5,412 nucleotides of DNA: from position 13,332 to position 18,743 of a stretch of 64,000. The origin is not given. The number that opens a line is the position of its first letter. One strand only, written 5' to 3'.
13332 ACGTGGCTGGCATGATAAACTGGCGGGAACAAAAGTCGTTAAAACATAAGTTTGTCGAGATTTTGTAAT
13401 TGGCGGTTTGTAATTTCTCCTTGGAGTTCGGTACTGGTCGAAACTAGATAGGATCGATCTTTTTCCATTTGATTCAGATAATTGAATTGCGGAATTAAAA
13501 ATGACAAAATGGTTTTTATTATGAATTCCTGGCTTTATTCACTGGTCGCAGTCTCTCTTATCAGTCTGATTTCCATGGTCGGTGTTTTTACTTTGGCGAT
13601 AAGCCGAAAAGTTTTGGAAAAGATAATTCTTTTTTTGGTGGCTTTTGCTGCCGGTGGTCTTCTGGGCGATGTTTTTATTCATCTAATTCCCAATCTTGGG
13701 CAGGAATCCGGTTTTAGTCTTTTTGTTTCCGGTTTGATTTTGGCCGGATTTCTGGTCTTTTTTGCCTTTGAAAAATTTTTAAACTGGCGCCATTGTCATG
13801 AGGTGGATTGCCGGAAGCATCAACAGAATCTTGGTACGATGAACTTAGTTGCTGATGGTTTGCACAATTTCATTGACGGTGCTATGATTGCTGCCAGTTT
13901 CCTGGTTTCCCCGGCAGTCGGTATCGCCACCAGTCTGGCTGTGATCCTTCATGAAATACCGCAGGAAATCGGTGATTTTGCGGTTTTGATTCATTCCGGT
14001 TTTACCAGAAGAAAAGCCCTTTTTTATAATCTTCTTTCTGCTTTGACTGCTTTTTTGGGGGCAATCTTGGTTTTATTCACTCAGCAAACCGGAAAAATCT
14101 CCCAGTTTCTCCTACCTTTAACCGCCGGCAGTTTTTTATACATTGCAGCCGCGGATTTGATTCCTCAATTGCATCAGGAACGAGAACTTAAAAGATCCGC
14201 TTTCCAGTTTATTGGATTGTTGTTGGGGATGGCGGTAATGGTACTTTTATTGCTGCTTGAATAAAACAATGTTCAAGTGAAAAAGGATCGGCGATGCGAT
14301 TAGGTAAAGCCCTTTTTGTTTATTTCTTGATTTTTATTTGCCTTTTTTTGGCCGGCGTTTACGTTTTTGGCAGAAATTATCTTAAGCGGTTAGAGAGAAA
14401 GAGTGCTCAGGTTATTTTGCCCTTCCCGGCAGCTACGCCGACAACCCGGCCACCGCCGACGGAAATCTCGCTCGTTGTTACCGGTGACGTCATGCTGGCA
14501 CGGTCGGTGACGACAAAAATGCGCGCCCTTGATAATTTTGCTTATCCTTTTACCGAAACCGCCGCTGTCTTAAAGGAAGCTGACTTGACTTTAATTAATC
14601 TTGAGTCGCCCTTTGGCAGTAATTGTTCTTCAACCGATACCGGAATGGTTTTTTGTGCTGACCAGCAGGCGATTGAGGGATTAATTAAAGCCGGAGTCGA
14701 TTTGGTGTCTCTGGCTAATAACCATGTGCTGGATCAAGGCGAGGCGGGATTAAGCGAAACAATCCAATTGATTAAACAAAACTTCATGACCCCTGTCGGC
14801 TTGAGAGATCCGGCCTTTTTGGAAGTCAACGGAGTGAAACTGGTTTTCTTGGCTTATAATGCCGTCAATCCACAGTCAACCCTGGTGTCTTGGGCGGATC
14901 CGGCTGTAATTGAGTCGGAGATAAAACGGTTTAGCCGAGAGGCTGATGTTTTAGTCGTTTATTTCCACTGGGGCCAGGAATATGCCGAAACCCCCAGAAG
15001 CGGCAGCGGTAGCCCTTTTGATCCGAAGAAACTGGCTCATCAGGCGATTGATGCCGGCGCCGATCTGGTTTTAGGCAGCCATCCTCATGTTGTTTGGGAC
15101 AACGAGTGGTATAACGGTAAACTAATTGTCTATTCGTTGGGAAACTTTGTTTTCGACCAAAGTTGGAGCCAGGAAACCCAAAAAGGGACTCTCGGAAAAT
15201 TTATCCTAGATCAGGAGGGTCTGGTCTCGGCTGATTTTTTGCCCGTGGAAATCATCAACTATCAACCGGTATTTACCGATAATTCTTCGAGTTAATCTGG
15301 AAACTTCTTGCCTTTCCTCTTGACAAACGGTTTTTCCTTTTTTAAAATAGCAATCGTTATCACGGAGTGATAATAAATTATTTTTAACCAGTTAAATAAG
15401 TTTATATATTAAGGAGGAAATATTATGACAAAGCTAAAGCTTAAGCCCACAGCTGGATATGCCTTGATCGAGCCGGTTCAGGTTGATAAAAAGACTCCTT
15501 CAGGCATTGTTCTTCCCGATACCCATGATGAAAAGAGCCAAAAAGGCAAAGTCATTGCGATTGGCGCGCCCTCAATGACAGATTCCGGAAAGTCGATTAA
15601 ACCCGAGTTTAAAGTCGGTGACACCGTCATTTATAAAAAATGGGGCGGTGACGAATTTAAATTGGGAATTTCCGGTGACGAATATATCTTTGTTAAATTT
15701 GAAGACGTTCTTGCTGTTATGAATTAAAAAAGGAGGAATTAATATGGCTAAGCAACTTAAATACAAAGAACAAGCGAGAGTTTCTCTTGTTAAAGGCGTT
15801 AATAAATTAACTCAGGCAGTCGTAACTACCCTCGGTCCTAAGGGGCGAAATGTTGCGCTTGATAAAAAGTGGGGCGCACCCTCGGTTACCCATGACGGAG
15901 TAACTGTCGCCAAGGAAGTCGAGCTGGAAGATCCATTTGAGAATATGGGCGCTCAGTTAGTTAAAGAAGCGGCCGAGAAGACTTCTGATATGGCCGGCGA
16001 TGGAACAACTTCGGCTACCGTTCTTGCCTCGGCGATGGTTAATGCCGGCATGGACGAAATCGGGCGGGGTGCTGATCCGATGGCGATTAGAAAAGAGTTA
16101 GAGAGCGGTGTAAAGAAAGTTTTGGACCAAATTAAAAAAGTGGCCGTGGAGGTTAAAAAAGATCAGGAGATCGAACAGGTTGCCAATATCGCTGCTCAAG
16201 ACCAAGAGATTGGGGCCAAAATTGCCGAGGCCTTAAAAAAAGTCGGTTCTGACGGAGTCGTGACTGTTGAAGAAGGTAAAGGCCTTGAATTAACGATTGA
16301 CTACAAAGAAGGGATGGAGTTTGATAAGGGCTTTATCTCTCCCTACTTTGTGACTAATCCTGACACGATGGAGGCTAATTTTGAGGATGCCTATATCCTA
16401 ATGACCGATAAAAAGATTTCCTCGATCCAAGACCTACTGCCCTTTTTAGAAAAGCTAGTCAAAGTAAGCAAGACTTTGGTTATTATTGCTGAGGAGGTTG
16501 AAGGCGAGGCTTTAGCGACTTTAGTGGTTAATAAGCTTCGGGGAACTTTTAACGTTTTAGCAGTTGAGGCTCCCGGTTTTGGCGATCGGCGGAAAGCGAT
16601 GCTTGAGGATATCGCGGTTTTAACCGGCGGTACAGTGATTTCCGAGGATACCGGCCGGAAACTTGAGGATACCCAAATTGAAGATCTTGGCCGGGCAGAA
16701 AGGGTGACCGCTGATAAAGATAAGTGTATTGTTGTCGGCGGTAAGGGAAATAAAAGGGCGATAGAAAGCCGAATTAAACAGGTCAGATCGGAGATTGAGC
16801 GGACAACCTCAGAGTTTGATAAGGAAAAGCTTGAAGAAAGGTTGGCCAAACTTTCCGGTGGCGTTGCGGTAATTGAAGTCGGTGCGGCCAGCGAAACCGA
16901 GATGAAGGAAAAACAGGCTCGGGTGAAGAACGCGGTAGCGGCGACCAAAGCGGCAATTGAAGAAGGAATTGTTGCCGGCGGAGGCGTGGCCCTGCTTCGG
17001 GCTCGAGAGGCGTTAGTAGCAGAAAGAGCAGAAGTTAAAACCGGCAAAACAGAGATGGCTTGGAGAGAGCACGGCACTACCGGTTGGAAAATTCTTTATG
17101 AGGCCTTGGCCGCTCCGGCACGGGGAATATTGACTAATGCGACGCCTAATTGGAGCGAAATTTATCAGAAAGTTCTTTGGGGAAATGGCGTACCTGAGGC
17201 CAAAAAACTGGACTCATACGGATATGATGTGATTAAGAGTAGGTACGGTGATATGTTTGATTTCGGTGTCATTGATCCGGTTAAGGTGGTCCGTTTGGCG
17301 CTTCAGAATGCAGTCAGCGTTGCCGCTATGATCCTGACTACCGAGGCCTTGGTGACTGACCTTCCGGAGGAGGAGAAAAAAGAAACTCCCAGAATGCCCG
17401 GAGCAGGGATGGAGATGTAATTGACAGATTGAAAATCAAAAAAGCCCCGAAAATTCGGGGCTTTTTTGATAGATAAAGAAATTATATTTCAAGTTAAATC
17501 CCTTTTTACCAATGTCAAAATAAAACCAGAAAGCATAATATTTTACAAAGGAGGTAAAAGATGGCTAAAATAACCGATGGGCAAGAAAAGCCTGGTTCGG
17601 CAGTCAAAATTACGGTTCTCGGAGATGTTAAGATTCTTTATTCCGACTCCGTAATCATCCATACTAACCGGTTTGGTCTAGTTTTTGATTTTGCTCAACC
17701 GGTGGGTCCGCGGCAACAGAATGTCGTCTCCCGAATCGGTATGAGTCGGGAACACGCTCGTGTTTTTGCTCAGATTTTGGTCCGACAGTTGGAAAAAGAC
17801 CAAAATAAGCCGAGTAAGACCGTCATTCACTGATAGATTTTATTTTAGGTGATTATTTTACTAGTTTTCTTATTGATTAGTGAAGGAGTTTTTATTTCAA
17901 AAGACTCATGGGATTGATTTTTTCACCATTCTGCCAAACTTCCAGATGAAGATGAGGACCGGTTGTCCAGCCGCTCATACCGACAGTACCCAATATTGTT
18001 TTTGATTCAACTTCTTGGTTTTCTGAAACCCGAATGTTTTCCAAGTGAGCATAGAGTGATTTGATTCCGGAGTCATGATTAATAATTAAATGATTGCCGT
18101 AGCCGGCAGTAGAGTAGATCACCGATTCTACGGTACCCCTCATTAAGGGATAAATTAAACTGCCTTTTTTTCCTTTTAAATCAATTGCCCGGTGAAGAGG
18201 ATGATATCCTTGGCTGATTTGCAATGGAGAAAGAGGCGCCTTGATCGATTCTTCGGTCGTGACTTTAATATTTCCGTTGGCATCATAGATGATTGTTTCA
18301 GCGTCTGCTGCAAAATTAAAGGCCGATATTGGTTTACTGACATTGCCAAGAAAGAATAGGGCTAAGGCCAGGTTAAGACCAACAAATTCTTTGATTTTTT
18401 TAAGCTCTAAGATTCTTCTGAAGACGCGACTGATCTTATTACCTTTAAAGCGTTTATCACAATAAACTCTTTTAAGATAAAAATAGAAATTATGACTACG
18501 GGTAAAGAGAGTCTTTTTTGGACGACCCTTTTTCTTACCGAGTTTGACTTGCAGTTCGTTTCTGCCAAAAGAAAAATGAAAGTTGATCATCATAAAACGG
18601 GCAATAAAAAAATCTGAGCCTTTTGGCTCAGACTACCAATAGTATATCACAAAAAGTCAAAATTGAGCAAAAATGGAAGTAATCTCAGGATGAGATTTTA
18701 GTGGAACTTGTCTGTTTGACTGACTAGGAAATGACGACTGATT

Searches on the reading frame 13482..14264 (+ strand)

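Call 90: search_protein_families(library=pfam, proteins=[window:13482-14264:+], max_evalue=0.0001)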
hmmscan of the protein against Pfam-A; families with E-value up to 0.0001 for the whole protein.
window:13482-14264:+ (260 aa): 1 family
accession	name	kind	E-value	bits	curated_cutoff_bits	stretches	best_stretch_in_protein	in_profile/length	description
PF02535.28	Zip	-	3.2e-47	161.8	35.1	2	113-256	173-322/323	ZIP Zinc transporter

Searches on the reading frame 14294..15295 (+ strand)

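Call 90: search_protein_families(library=pfam, proteins=[window:14294-15295:+], max_evalue=0.0001)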
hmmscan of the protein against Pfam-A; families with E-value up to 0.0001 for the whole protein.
window:14294-15295:+ (333 aa): 1 family
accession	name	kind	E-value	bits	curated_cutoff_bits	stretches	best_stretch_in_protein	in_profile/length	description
PF09587.15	PGA_cap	-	1.6e-62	211.7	27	1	60-289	2-255/255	Bacterial capsule synthesis protein PGA_cap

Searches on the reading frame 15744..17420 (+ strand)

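Call 90: search_protein_families(library=pfam, proteins=[window:15744-17420:+], max_evalue=0.0001)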
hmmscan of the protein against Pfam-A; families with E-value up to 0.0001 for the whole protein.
window:15744-17420:+ (558 aa): 1 family
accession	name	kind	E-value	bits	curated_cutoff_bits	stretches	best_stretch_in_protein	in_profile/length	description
PF00118.29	Cpn60_TCP1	-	9.2e-66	222.9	34.3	1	22-538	1-487/490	TCP-1/cpn60 chaperonin family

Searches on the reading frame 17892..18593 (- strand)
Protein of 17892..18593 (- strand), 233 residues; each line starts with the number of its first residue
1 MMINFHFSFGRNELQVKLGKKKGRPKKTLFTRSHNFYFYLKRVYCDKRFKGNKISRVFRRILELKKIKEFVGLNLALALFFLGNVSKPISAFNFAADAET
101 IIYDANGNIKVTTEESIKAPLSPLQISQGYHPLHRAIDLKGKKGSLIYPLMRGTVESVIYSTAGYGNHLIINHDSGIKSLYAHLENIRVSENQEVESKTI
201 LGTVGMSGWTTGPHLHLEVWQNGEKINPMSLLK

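Call 90: search_protein_families(library=pfam, proteins=[window:17892-18593:-], max_evalue=0.0001)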
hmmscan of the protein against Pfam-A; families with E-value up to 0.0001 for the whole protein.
window:17892-18593:- (233 aa): 1 family
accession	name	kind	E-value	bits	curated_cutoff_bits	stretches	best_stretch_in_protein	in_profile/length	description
PF01551.29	Peptidase_M23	-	8.7e-26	90.4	28.7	1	134-228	3-96/96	Peptidase family M23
